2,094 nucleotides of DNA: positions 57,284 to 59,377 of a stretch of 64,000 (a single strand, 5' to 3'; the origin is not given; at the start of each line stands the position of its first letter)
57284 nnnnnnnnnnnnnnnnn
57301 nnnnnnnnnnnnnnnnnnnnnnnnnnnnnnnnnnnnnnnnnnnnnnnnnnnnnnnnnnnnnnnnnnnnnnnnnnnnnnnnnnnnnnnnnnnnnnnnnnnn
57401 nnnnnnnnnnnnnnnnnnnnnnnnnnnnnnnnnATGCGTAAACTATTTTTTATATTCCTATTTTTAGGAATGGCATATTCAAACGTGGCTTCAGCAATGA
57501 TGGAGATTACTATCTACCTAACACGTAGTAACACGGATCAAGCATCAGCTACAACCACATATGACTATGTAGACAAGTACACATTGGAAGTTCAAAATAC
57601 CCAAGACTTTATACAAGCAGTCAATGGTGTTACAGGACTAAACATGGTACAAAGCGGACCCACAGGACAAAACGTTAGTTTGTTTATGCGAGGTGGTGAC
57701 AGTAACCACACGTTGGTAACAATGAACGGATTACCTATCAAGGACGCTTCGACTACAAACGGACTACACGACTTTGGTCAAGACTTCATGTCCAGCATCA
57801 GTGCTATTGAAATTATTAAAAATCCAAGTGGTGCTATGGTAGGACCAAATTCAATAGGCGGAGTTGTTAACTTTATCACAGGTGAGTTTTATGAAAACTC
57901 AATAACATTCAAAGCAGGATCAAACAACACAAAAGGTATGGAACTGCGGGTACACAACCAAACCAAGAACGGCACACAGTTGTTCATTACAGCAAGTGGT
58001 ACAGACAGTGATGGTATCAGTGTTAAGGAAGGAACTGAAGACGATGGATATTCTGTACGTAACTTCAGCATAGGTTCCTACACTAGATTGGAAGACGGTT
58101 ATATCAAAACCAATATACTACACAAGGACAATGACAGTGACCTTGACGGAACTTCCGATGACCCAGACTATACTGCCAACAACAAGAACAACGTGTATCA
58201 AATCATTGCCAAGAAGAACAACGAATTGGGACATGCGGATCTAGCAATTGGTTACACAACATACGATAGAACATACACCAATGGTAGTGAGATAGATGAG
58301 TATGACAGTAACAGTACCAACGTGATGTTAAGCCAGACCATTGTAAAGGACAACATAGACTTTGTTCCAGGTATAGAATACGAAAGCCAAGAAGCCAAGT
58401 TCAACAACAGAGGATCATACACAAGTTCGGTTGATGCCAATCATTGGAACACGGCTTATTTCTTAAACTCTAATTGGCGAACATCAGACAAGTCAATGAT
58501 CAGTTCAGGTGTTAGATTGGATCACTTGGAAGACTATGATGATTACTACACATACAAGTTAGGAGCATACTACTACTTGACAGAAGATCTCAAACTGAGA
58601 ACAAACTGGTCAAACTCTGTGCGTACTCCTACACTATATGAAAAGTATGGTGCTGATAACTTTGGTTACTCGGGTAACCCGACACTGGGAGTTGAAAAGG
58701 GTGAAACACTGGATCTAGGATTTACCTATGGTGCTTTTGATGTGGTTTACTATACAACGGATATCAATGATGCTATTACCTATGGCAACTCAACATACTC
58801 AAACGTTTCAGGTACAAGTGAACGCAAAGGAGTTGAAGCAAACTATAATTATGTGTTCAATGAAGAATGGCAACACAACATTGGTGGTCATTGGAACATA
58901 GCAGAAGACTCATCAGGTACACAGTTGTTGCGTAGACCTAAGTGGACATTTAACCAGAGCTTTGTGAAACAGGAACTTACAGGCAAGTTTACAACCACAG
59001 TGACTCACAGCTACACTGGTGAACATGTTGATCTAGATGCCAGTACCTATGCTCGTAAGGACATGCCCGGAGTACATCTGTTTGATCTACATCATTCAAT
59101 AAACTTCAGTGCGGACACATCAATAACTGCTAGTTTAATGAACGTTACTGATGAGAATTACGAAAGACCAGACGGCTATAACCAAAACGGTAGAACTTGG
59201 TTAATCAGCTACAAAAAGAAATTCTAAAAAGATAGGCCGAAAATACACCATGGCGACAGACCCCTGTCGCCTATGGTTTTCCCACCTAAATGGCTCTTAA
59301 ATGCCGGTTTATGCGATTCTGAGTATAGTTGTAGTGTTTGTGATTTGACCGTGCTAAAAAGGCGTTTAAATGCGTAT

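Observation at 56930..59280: Self-contained two-membrane vitamin-uptake cassette (ECF-S-like protein plus BtuB-like receptor) without room for a riboswitch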

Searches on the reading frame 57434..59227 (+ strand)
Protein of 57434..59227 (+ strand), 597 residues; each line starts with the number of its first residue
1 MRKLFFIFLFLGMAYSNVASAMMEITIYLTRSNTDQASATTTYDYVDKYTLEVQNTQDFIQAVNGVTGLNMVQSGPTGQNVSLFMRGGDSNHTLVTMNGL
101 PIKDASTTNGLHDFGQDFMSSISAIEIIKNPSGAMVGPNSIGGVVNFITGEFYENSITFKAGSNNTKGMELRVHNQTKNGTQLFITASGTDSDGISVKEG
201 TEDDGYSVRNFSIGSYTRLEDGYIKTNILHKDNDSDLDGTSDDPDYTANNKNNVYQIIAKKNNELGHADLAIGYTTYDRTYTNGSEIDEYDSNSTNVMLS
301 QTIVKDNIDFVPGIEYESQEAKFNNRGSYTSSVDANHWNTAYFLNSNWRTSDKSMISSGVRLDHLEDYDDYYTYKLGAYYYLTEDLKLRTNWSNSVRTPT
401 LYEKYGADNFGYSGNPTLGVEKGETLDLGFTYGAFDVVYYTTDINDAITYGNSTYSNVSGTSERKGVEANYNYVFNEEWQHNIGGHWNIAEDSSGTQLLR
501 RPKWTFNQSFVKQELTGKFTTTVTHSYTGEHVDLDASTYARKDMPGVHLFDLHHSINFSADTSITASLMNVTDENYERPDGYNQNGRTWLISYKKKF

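Call 3: search_protein_families(library=pfam, proteins=[window:57434-59227:+], max_evalue=0.01)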
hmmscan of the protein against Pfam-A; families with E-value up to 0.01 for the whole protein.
window:57434-59227:+ (597 aa): 2 families
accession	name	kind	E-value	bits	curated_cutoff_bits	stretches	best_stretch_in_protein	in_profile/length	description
PF00593.30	TonB_dep_Rec_b-barrel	-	3.4e-26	93.6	27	1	210-570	31-435/436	TonB dependent receptor-like, beta-barrel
PF07715.20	Plug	-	1.4e-15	58.1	23.9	1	37-144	3-107/107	TonB-dependent Receptor Plug Domain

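Call 4: search_protein_families(library=ncbifam, proteins=[window:57434-59227:+], max_evalue=0.01)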
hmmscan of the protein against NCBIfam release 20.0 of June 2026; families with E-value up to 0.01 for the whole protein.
window:57434-59227:+ (597 aa): 12 families
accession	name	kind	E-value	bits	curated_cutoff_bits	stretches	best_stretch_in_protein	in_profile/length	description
TIGR01779.1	TonB-B12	equivalog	1.3e-52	179.2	599.7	1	19-594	25-611/614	TonB-dependent vitamin B12 receptor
NF007926.1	PRK10641.1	equivalog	6.6e-38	130.6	836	1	31-592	36-612/617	TonB-dependent vitamin B12 receptor BtuB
TIGR01786.1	TonB-hemlactrns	subfamily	1.9e-21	76.1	323.75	2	245-597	321-719/719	TonB-dependent hemoglobin/transferrin/lactoferrin family receptor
NF007478.2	PRK10064.1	equivalog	6.7e-16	57.7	745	2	14-433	20-462/663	catecholate siderophore receptor CirA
NF010010.0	PRK13483.1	equivalog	4e-15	54.8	927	2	17-151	26-164/660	ligand-gated channel protein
NF010011.0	PRK13484.1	equivalog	2.4e-13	49.3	1197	2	36-151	44-160/682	IreA family TonB-dependent siderophore receptor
NF010038.0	PRK13513.1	equivalog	4.7e-12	45.2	942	1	39-411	52-433/659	ligand-gated channel protein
NF049945.1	TonB_dep_FCYXU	equivalog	2.3e-08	33.1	825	1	80-394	95-437/697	TonB-dependent receptor, FCYXU motif-type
NF050067.1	TonBEntbctnRecCfrA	equivalog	2.9e-08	32.5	1200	1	35-152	39-160/698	TonB-dependent ferric enterobactin receptor CfrA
NF010051.0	PRK13528.1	subfamily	4e-08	32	583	2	332-404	417-489/727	FepA family TonB-dependent siderophore receptor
NF053590.1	TonB_dep_TOL0244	equivalog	1.1e-07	30.9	645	1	117-483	107-487/604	TOL_0244 family TonB-dependent receptor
NF010048.1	PRK13524.1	subfamily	1.1e-06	27.4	493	1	42-152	61-178/744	FepA family TonB-dependent siderophore receptor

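Call 7: search_dna_similar(query=window:57434-59227:+, collection=phages, mode=protein, max_rows=30)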
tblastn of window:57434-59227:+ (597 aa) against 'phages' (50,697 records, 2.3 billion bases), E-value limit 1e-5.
Records with a match: 4; places in all: 4; records where one place covers at least 80% of the query: 0.
Best place of each record, by identity: <60% 4.
By first word of the organism name: Salmonella 4.
By host as written in the record: Homo sapiens 2; Salmonella enterica subsp. enterica serovar Kentucky 2.
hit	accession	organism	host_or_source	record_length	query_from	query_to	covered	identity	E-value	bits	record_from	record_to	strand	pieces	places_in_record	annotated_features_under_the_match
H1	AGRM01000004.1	Salmonella enterica subsp. houtenae str. ATCC BAA-1581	Homo sapiens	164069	1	592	65%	28.3%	1e-9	126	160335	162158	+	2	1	TonB-dependent vitamin B12 receptor | 16S ribosomal RNA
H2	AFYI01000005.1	Salmonella enterica subsp. enterica serovar Infantis str. ...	Homo sapiens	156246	1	592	65%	28.3%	5e-10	126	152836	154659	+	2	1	TonB-dependent vitamin B12 receptor | 16S ribosomal RNA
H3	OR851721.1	Salmonella phage S.Kent 1-2-1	Salmonella enterica subsp. enterica ...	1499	5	432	72%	23.5%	2e-8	63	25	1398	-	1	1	record has no annotation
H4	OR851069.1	Salmonella phage S.Kent 1-2-1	Salmonella enterica subsp. enterica ...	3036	1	149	25%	29.8%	7e-10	68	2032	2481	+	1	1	record has no annotation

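Call 15: find_related_loci(query=window:57434-59227:+, collection=viral_contigs, flank=10000)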
Query window:57434-59227:+ (597 aa) in viral_contigs; peptide patterns used: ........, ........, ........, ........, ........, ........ (x = any residue, [..] = any of these).
9 stretches matched a pattern; 6 encode a relative of the query (tblastn E <= 1e-3); 6 distinct loci.
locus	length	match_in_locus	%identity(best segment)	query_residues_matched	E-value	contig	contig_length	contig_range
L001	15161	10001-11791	89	1-597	0e+0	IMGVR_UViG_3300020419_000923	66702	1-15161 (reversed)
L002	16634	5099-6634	29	25-597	1e-48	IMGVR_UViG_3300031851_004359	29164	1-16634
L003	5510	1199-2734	29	25-597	4e-48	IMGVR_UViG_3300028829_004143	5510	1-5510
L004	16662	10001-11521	29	25-592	1e-45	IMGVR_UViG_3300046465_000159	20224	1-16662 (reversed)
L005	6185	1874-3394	29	25-592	1e-45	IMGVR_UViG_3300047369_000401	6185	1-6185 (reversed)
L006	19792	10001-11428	30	58-597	2e-43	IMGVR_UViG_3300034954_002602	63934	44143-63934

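Call 16: find_homologous_proteins(query=window:57434-59227:+)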
Query window:57434-59227:+ (597 aa): 911 proteins with E <= 0.001 among 8000 candidates; the best 120 are listed. Only proteins of 328 to 1045 residues were searched: fused or split forms outside these lengths cannot appear, so this answer is no evidence that the protein stands alone or is whole; find_related_loci, which searches DNA, has no such limit.
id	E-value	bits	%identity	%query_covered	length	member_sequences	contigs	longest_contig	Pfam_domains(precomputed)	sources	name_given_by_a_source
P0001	0.0e+0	1259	92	100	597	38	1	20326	PF07715.21,PF00593.31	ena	-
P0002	0.0e+0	1118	80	100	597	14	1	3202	PF07715.21,PF00593.31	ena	-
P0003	0.0e+0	1103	80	100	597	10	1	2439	PF07715.21,PF00593.31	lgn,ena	-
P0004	4.7e-282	955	71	100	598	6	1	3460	PF07715.21,PF00593.31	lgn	-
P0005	2.0e-257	874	66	99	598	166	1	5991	PF07715.21,PF00593.31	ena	-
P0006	3.2e-255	866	67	99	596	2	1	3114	PF07715.21,PF00593.31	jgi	-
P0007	1.5e-225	769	63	97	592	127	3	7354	PF07715.21,PF00593.31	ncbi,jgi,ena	-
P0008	3.2e-225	767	62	97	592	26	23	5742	PF07715.21,PF00593.31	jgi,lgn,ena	-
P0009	5.0e-223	760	61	100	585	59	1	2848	PF07715.21,PF00593.31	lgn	-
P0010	2.4e-221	755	61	97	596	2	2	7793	PF07715.21,PF00593.31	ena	-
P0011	2.8e-221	754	61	97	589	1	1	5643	PF07715.21,PF00593.31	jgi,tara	tara:strand:+ start:850 stop:2619 length:1770 start_codon:yes stop_codon:yes gene_type:complete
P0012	2.9e-221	754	60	97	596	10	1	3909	PF07715.21,PF00593.31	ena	-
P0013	4.9e-221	754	61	97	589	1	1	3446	PF07715.21,PF00593.31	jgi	-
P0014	7.5e-220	750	61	97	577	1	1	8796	PF07715.21,PF00593.31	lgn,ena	-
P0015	4.4e-219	747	61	97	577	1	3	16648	PF07715.21,PF00593.31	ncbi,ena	-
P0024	2.0e-163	563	47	98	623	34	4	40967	PF07715.21,PF00593.31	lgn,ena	-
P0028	9.6e-161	555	49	97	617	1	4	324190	PF07715.21,PF00593.31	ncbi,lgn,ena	-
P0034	1.2e-158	548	46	98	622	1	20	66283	PF07715.21,PF00593.31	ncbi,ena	-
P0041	3.1e-145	503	45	96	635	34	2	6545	PF07715.21,PF00593.31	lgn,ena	-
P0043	2.6e-121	424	60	59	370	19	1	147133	PF07715.21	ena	-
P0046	1.3e-88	316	36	98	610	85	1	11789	PF07715.21,PF00593.31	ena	-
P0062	6.6e-72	261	33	100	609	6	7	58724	PF07715.21,PF00593.31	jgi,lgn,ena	-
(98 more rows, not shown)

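Call 17: find_encoding_contigs(protein=P0028, flank=8000, max_places=3)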
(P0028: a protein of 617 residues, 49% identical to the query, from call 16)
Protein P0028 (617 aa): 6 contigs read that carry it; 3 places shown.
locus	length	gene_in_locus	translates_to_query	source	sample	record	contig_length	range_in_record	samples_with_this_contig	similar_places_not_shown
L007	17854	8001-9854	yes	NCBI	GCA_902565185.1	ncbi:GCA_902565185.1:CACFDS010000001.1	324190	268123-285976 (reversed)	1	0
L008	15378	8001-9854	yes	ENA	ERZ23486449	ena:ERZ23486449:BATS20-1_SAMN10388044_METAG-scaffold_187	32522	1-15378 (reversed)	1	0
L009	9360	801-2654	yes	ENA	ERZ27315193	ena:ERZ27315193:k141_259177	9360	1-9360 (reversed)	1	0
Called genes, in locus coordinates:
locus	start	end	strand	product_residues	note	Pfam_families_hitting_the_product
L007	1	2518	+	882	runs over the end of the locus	-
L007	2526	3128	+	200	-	-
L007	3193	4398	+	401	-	PF06689:zf-C4_ClpX (weak), PF00493:MCM (weak), PF05496:RuvB_N (weak), PF01078:Mg_chelatase (faint), PF00158:Sigma54_activat (weak), PF07724:AAA_2, PF00004:AAA, PF07728:AAA_5 (faint)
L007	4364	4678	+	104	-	PF01165:Ribosomal_S21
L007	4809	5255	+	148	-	PF00011:HSP20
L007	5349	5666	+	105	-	PF02617:ClpS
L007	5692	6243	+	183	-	PF00574:CLP_protease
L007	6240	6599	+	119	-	-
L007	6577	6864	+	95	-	-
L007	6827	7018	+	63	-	-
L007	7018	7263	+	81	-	PF00462:Glutaredoxin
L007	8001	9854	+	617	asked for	PF07715:Plug, PF00593:TonB_dep_Rec_b-barrel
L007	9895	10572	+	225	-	PF02511:Thy1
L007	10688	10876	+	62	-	-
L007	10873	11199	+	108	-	PF12797:Fer4_2 (faint), PF12837:Fer4_6 (faint), PF13183:Fer4_8 (faint), PF13237:Fer4_10 (weak), PF12838:Fer4_7 (weak), PF13187:Fer4_9 (weak), PF00037:Fer4, PF11953:DUF3470, +1 more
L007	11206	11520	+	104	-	-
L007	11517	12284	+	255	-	-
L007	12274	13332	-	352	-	-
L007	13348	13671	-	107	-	-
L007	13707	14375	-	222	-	-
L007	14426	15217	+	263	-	PF00487:FA_desaturase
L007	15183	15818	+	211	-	-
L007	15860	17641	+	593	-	PF04055:Radical_SAM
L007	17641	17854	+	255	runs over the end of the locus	-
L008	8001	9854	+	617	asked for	PF07715:Plug, PF00593:TonB_dep_Rec_b-barrel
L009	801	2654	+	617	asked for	PF07715:Plug, PF00593:TonB_dep_Rec_b-barrel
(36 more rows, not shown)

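Call 18: find_encoding_contigs(protein=P0043, flank=10000, max_places=2)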
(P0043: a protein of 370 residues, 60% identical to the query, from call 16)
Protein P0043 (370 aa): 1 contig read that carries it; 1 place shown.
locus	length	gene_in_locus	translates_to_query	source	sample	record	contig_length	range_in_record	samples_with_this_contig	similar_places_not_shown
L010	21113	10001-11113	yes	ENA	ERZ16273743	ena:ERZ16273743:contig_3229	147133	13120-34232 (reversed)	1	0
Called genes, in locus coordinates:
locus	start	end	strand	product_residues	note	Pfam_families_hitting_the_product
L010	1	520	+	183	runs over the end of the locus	-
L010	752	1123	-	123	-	-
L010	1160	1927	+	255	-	-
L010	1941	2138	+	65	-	-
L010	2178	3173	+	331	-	PF13155:Toprim_2 (weak)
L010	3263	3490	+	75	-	PF09834:DUF2061 (weak)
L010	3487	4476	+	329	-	PF02543:Carbam_trans_N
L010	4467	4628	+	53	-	-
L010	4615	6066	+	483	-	PF03796:DnaB_C, PF06745:ATPase (weak), PF13481:AAA_25 (faint)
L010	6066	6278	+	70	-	-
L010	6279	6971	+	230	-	PF19541:DUF6065 (weak)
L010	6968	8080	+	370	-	PF00762:Ferrochelatase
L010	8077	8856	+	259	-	PF00795:CN_hydrolase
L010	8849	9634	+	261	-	-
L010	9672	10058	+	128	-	PF20221:DUF6580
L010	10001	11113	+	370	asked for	PF07715:Plug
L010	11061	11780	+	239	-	PF00593:TonB_dep_Rec_b-barrel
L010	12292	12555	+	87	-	-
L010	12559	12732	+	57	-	-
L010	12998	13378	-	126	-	-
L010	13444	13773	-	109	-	-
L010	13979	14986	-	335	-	PF13191:AAA_16 (faint)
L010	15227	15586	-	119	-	-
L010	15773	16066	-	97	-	-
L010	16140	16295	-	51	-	-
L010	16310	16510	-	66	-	-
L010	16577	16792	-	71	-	-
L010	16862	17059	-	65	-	-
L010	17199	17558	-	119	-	-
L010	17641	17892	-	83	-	-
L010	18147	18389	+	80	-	-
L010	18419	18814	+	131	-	-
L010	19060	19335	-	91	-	-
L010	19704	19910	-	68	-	-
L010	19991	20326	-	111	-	-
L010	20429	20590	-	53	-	-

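Call 19: find_encoding_contigs(protein=P0015, flank=10000, max_places=3)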
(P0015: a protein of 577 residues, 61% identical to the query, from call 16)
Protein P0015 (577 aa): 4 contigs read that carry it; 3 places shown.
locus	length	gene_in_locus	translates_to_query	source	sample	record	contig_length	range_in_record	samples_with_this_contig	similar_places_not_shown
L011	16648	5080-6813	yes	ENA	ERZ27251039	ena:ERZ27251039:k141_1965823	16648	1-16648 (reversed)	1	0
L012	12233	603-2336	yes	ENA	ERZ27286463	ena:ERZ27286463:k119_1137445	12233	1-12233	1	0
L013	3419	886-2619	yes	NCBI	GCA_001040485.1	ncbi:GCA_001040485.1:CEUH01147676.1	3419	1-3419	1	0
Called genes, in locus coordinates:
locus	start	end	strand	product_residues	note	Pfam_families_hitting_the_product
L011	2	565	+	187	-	?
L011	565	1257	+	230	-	PF19541:DUF6065 (weak)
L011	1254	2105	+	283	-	PF00795:CN_hydrolase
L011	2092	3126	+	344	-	PF13353:Fer4_12 (faint), PF04055:Radical_SAM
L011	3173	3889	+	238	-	PF00795:CN_hydrolase (weak)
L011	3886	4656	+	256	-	-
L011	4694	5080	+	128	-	PF20221:DUF6580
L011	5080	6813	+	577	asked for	PF07715:Plug, PF00593:TonB_dep_Rec_b-barrel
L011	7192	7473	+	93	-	-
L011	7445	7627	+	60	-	-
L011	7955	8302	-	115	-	-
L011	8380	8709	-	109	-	-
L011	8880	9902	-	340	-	PF13191:AAA_16 (faint)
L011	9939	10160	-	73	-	-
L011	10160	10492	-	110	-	-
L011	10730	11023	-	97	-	-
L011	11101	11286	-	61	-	-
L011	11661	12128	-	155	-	-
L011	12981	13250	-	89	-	-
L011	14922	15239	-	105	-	-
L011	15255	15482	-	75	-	-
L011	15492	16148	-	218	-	-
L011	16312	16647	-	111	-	?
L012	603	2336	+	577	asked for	PF07715:Plug, PF00593:TonB_dep_Rec_b-barrel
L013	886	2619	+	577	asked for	PF07715:Plug, PF00593:TonB_dep_Rec_b-barrel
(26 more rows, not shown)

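Call 21: search_solved_structures(query=window:57434-59227:+, max_evalue=0.001)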
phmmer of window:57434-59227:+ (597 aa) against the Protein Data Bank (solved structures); distinct sequences matched with E-value up to 0.001: 10.
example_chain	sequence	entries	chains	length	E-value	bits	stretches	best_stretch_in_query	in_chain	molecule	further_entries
3rgm_A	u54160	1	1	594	1e-20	77.2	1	61-592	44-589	Vitamin B12 transporter BtuB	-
1nqe_A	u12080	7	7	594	1.7e-20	76.5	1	61-592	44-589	Vitamin B12 receptor | Vitamin B12 transporter btuB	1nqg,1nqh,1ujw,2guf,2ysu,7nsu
2gsk_A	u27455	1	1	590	1.7e-20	76.5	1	61-592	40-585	Vitamin B12 transporter btuB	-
3m8b_A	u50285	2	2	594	2.1e-20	76.2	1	62-592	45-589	Vitamin B12 transporter btuB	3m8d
3rgn_A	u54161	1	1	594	3.2e-20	75.6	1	61-592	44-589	Vitamin B12 transporter BtuB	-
1nqf_A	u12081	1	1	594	3.7e-20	75.4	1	61-592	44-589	Vitamin B12 receptor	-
2hdf_A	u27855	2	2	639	2.2e-16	62.9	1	41-432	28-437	Colicin I receptor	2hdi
9nn6_A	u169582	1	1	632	3.4e-16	62.3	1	41-433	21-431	Colicin I receptor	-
8the_A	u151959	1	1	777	3.9e-05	25.8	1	25-151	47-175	Heme/hemoglobin uptake outer membrane receptor PhuR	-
5fp2_A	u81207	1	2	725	8.5e-05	24.7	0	53-150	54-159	FERRIC ENTEROBACTIN RECEPTOR PIRA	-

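Call 53: search_protein_families(library=pfam, proteins=[L007:15860-17641:+, L011:2092-3126:+, L007:7454-8047:+, L007:9895-10572:+, L010:6968-8080:+, L011:4694-5080:+], max_evalue=0.001)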
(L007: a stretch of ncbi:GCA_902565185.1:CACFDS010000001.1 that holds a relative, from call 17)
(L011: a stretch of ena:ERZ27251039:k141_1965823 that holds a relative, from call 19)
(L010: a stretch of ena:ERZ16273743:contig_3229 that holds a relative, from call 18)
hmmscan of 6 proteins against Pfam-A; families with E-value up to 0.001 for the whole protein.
L007:15860-17641:+ (593 aa): 1 family
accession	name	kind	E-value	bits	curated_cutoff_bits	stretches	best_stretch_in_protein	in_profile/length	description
PF04055.27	Radical_SAM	-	1.1e-10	42.4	29.5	1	191-355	3-159/166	Radical SAM superfamily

L011:2092-3126:+ (344 aa): 2 families
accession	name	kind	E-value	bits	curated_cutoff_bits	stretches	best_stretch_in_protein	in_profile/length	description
PF04055.27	Radical_SAM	-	2.6e-13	50.9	29.5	1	99-257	2-160/166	Radical SAM superfamily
PF13353.11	Fer4_12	-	1.3e-05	26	22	1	102-171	13-81/137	4Fe-4S single cluster domain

L007:7454-8047:+ (197 aa): 1 family
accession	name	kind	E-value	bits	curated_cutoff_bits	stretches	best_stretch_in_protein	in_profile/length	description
PF20221.3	DUF6580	-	1.5e-39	136.2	27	1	3-155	2-148/162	Family of unknown function (DUF6580)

L007:9895-10572:+ (225 aa): 1 family
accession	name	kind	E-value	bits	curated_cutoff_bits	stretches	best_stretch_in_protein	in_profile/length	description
PF02511.20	Thy1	-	2.8e-49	167.9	24.8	1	5-216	2-190/191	Thymidylate synthase complementing protein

L010:6968-8080:+ (370 aa): 1 family
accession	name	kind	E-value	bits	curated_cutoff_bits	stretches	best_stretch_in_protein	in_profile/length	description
PF00762.24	Ferrochelatase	-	1.5e-80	271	27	1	10-334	2-311/317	Ferrochelatase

L011:4694-5080:+ (128 aa): 1 family
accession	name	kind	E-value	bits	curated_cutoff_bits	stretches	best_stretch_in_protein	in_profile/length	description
PF20221.3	DUF6580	-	1.7e-14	54.8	27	1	1-113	27-146/162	Family of unknown function (DUF6580)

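Call 54: find_encoding_contigs(protein=P0034, flank=5000, max_places=3)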
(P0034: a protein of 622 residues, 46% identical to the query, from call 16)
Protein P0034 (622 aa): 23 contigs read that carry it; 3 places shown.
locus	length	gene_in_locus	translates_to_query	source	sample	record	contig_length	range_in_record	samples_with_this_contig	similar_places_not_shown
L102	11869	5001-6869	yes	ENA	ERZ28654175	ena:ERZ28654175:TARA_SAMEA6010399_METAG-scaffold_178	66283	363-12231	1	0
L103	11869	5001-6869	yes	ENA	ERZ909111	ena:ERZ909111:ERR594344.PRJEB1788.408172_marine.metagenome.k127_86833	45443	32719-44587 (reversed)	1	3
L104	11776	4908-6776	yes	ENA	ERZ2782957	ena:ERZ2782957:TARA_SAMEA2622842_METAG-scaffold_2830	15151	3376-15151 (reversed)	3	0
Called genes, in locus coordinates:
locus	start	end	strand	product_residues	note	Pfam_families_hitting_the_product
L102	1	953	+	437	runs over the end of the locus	?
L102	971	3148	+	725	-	-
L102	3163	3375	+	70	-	-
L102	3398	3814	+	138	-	-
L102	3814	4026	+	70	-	-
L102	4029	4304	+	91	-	-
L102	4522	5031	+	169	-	PF20221:DUF6580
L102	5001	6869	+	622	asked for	PF07715:Plug, PF00593:TonB_dep_Rec_b-barrel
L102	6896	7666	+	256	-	-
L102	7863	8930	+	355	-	-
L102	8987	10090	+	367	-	PF00154:RecA_N, PF06745:ATPase (faint)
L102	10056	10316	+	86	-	-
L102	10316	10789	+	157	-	-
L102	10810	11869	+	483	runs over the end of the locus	PF21241:UvsW_N (faint), PF00270:DEAD, PF04851:ResIII, PF00271:Helicase_C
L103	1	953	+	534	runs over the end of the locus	PF03237:Terminase_6N, PF17289:Terminase_6C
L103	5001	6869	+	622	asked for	PF07715:Plug, PF00593:TonB_dep_Rec_b-barrel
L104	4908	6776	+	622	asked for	PF07715:Plug, PF00593:TonB_dep_Rec_b-barrel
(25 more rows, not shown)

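Call 55: find_encoding_contigs(protein=P0024, flank=5000, max_places=2)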
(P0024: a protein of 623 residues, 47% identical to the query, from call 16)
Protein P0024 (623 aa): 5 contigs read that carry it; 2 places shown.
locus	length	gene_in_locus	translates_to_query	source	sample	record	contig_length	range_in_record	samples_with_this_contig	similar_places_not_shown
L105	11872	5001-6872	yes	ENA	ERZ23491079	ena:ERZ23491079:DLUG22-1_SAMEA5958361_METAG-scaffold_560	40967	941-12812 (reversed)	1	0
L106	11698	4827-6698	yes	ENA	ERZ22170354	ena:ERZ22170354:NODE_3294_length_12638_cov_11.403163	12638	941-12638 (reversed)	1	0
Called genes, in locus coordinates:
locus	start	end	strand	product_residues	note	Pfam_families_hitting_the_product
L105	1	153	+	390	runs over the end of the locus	PF04055:Radical_SAM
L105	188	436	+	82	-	PF06233:Usg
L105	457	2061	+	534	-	PF03237:Terminase_6N, PF17289:Terminase_6C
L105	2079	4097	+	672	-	-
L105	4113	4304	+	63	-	-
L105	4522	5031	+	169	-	PF20221:DUF6580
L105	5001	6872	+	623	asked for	PF07715:Plug, PF00593:TonB_dep_Rec_b-barrel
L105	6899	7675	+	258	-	-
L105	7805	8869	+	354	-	-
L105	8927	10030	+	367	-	PF00154:RecA_N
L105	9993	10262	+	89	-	-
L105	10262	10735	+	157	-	-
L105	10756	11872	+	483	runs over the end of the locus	PF00270:DEAD, PF04851:ResIII, PF00271:Helicase_C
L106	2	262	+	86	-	?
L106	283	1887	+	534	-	PF03237:Terminase_6N, PF17289:Terminase_6C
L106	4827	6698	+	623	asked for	PF07715:Plug, PF00593:TonB_dep_Rec_b-barrel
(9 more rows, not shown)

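Call 56: find_encoding_contigs(protein=P0041, flank=5000, max_places=2)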
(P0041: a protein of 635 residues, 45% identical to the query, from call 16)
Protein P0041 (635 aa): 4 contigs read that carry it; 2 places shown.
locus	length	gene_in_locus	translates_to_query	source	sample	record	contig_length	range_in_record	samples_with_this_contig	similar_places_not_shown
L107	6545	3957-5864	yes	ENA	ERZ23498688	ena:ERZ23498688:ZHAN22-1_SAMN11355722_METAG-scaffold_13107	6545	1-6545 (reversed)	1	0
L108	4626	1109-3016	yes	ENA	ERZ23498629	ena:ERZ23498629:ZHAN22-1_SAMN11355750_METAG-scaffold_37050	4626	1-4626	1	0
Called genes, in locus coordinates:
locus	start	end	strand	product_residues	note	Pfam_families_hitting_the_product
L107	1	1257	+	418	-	?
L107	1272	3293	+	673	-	-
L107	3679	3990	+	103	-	PF20221:DUF6580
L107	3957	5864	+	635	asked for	PF07715:Plug, PF00593:TonB_dep_Rec_b-barrel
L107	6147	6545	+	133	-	?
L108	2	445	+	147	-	?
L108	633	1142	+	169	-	PF20221:DUF6580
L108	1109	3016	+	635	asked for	PF07715:Plug, PF00593:TonB_dep_Rec_b-barrel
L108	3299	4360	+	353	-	-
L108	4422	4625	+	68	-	?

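Call 71: find_encoding_contigs(protein=P0062, flank=6000, max_places=2)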
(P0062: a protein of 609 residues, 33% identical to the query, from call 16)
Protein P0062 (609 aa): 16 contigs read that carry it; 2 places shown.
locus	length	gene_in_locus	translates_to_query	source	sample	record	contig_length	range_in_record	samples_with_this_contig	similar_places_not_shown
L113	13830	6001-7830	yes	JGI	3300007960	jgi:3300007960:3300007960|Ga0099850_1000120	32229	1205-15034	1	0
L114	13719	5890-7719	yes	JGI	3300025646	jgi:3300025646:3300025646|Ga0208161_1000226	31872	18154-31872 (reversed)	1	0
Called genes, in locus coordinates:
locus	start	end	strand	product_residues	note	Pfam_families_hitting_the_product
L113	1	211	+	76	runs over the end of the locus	-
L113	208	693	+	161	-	-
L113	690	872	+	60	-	-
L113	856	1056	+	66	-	-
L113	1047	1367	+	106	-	PF20189:DUF6552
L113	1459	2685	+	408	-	PF13203:DUF2201_N, PF09967:DUF2201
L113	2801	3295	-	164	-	-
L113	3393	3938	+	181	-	PF01844:HNH, PF14279:HNH_5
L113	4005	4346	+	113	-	-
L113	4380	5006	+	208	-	-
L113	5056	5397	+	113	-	-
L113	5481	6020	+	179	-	PF20221:DUF6580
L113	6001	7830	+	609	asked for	PF07715:Plug, PF00593:TonB_dep_Rec_b-barrel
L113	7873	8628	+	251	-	PF00487:FA_desaturase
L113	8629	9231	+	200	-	-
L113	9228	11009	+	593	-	PF04055:Radical_SAM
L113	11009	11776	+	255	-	-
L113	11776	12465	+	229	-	PF13640:2OG-FeII_Oxy_3 (weak)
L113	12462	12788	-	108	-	PF00856:SET (weak)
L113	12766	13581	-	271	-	PF05118:Asp_Arg_Hydrox (weak)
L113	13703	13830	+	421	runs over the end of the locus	PF04055:Radical_SAM (weak)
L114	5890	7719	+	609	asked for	PF07715:Plug, PF00593:TonB_dep_Rec_b-barrel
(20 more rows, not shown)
